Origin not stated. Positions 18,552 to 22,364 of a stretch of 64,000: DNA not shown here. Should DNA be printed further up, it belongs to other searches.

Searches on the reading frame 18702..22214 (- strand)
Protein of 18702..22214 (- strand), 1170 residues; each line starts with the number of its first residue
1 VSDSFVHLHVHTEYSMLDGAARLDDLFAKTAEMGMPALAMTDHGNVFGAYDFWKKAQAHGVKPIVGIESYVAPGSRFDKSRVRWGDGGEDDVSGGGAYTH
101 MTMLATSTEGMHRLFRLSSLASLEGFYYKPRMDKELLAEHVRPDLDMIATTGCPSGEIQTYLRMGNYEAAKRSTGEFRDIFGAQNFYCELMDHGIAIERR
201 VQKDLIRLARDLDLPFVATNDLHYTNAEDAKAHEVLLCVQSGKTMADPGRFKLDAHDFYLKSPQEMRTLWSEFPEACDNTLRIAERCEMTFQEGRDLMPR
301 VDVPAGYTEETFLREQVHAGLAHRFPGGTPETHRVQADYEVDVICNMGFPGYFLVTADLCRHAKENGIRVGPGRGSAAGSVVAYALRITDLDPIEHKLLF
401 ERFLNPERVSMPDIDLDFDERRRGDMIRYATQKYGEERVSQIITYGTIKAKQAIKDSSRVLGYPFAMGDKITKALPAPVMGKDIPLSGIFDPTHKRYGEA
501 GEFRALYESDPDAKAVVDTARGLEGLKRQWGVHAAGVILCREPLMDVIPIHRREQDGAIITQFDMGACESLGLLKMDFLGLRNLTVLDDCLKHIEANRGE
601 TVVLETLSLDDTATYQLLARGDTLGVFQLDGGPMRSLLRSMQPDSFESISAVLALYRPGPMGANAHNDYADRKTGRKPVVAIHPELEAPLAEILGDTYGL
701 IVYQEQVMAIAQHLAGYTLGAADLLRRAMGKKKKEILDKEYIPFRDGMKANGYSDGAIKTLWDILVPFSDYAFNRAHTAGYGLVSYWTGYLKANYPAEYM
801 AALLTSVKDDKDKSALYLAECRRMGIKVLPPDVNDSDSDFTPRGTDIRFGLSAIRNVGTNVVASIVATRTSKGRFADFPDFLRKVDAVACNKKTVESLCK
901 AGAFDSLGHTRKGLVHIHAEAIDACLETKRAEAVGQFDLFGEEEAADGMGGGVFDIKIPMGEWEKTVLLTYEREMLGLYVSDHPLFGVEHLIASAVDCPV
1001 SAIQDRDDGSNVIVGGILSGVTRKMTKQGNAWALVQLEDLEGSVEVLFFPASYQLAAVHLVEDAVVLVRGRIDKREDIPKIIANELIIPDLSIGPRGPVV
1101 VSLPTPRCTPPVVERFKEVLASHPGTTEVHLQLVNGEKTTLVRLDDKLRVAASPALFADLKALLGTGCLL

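Call 54: search_protein_families(library=pfam, proteins=[window:18702-22214:-], max_evalue=0.0001)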
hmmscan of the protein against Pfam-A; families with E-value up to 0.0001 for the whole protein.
window:18702-22214:- (1170 aa): 5 families
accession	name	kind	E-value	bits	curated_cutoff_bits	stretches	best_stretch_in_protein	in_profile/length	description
PF07733.18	DNA_pol3_alpha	-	3e-95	319.2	23.9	1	312-580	2-260/260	Bacterial DNA polymerase III alpha NTPase domain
PF17657.6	DNA_pol3_finger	-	2.6e-58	196.5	22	1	583-752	1-166/166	Bacterial DNA polymerase III alpha subunit finger domain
PF02811.25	PHP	-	4.3e-48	164.2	26.4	1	7-193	1-164/164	PHP domain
PF14579.12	HHH_6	-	2e-29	102.1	25.6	1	825-913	1-89/90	Helix-hairpin-helix motif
PF01336.31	tRNA_anti-codon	-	5.2e-08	33.1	27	1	1013-1087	2-73/75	OB-fold nucleic acid binding domain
